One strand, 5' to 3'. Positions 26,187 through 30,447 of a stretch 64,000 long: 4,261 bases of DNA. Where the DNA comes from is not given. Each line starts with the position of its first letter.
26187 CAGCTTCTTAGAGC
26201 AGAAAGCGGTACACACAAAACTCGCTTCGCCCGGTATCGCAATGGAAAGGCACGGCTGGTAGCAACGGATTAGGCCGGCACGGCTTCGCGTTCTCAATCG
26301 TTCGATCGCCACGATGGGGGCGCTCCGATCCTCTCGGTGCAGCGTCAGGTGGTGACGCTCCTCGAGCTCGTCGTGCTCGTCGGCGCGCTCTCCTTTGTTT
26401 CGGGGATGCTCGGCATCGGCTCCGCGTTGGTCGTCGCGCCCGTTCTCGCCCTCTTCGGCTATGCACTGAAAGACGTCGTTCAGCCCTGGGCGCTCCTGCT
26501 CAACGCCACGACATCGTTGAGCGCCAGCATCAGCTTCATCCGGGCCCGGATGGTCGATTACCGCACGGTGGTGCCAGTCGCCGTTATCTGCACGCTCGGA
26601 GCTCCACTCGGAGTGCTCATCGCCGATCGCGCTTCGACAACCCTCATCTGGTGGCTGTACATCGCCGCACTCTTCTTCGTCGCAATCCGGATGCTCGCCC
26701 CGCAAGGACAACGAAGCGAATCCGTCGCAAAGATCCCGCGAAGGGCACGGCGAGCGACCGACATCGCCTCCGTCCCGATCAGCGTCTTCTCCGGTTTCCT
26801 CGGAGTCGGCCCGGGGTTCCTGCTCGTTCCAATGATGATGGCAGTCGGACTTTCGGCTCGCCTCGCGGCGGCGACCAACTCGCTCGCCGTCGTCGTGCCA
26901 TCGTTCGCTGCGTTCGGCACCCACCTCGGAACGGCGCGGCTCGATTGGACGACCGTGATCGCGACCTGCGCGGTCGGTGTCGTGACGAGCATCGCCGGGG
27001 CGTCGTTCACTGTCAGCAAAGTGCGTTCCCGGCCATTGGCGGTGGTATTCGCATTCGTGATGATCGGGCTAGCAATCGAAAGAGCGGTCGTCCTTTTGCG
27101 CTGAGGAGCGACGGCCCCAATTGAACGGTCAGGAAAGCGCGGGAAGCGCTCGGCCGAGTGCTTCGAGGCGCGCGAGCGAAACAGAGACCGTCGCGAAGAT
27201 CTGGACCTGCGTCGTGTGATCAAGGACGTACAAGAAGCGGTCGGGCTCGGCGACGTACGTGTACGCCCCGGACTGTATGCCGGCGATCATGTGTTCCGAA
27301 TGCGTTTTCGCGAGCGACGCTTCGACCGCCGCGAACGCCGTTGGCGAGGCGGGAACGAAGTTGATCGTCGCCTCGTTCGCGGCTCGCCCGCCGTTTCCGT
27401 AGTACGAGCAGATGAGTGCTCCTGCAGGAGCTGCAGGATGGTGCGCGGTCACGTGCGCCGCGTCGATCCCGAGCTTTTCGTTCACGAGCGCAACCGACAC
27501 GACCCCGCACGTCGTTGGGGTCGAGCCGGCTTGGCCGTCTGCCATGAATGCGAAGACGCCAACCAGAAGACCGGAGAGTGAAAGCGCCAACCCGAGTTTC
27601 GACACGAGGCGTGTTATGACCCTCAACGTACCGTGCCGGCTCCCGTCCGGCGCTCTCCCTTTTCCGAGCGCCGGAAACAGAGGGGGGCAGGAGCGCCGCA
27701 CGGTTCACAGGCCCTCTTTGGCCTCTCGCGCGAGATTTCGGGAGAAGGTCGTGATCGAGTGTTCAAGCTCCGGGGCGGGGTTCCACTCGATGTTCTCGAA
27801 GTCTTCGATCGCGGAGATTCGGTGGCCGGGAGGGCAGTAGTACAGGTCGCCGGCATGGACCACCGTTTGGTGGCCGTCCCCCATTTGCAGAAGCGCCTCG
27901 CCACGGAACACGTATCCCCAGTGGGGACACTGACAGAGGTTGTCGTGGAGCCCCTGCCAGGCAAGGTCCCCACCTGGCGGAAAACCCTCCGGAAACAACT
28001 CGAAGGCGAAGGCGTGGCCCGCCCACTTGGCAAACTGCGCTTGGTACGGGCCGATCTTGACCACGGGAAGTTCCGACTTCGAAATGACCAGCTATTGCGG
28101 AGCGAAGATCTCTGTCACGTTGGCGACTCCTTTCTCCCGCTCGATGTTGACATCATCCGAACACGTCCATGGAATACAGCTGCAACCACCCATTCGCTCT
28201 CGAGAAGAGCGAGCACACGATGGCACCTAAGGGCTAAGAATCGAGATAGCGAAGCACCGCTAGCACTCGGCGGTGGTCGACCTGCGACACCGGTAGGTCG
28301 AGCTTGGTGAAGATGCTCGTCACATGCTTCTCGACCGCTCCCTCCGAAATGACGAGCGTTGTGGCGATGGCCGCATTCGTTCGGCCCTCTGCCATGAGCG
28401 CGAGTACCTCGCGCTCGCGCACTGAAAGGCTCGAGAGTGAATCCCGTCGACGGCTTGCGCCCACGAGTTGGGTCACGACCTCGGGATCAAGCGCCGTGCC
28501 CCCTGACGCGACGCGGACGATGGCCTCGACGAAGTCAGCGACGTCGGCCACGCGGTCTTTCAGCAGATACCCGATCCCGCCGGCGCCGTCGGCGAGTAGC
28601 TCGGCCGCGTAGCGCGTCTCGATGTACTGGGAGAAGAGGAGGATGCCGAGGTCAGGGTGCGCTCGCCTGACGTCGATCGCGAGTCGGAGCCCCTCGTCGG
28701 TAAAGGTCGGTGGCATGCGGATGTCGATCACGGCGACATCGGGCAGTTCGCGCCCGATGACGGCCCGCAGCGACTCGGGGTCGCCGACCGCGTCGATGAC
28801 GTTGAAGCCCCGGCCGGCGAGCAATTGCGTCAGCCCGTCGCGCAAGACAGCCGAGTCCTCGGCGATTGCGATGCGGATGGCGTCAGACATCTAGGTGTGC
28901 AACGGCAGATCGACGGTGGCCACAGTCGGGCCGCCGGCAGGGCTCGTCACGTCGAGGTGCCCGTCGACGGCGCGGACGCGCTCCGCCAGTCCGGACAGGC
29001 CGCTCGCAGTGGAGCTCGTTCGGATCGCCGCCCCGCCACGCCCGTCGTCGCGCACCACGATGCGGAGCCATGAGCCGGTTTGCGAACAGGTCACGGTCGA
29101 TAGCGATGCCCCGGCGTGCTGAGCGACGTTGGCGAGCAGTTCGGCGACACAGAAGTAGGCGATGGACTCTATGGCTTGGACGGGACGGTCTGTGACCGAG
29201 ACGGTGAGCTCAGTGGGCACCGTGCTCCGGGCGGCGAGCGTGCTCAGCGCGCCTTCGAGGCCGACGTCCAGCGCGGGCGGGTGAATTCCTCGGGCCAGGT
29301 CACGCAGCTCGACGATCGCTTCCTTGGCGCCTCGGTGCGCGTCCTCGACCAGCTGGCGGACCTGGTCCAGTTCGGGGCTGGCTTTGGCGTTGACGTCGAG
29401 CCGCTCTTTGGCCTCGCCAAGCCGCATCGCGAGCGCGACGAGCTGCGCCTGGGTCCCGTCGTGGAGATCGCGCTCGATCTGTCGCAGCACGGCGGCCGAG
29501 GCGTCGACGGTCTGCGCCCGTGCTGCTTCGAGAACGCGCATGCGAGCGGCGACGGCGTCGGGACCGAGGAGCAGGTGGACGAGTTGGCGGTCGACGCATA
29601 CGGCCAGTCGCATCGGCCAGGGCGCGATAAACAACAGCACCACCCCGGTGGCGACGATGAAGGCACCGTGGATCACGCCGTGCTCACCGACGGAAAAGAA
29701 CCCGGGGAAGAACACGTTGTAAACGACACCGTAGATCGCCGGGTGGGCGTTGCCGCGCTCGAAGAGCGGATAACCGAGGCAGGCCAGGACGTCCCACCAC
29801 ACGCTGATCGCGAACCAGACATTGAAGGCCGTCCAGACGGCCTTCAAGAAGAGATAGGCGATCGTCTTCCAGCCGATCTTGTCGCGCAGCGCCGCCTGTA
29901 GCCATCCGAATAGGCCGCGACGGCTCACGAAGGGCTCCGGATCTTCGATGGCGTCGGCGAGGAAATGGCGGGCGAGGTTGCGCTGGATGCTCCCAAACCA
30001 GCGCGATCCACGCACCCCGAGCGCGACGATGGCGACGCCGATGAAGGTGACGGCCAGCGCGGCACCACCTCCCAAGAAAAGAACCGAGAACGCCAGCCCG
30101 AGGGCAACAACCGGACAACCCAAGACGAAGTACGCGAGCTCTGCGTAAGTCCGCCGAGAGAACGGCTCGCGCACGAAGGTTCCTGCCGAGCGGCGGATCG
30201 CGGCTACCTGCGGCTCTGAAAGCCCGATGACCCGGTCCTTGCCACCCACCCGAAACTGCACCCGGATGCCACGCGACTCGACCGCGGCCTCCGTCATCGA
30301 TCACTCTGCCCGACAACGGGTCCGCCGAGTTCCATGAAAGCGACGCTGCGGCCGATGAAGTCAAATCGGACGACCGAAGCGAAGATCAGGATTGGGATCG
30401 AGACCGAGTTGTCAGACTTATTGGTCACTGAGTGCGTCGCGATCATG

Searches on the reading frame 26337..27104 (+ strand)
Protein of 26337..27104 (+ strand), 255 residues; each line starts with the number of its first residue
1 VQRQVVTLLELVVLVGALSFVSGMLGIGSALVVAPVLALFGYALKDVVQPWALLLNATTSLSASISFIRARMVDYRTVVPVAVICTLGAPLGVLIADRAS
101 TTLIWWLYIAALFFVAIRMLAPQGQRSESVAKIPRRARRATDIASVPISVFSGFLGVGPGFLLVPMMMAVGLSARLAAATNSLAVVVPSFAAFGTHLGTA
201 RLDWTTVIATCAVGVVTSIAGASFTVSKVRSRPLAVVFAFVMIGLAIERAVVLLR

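Call 14: search_protein_families(library=pfam, proteins=[window:26337-27104:+], max_evalue=0.01)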
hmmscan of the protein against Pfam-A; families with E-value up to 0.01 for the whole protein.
window:26337-27104:+ (255 aa): 1 family
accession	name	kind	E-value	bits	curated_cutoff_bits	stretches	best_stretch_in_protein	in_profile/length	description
PF01925.25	TauE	-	1.4e-31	110.4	32.6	1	13-247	3-235/237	Sulfite exporter TauE/SafE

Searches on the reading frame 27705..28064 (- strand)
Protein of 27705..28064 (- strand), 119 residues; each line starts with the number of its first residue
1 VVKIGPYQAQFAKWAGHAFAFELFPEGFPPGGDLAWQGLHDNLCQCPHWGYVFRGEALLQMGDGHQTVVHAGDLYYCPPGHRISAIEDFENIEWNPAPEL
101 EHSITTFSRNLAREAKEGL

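Call 14: search_protein_families(library=pfam, proteins=[window:27705-28064:-], max_evalue=0.01)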
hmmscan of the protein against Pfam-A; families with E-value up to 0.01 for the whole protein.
window:27705-28064:- (119 aa): 2 families
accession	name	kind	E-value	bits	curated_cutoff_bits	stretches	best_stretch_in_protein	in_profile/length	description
PF07883.17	Cupin_2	-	1.7e-07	31.2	27.2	1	28-81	5-52/70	Cupin domain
PF05899.18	Cupin_3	-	0.0023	18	23.5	1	32-81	17-60/74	EutQ-like cupin domain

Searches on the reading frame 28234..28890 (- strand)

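Call 14: search_protein_families(library=pfam, proteins=[window:28234-28890:-], max_evalue=0.01)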
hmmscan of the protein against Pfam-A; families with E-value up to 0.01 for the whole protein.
window:28234-28890:- (218 aa): 4 families
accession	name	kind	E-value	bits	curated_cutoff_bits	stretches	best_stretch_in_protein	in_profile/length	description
PF00196.25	GerE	-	2e-13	50.2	23.5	1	153-199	1-47/57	Bacterial regulatory proteins, luxR family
PF00072.30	Response_reg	-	9.6e-13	48.7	30.2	1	7-112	1-100/111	Response regulator receiver domain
PF08281.18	Sigma70_r4_2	-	1.3e-05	25.2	25.7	1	151-191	7-48/54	Sigma-70, region 4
PF04545.22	Sigma70_r4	-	0.0035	17.2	24.1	1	152-197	2-48/50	Sigma-70, region 4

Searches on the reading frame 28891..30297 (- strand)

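Call 15: search_protein_families(library=pfam, proteins=[window:28891-30297:-], max_evalue=0.01)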
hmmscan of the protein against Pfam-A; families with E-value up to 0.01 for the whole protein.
window:28891-30297:- (468 aa): 4 families
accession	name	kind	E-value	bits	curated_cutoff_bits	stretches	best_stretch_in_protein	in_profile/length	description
PF13796.11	Sensor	-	2.8e-23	83.1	28.2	1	56-244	1-162/162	Putative sensor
PF07730.19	HisKA_3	-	3.5e-09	37.5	24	1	272-343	3-68/68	Histidine kinase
PF02518.31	HATPase_c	-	1.5e-07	32.2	26.4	1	381-467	7-110/111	Histidine kinase-, DNA gyrase B-, and HSP90-like ATPase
PF13581.12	HATPase_c_2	-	0.0022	18.4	27.4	1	382-422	34-78/127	Histidine kinase-like ATPase domain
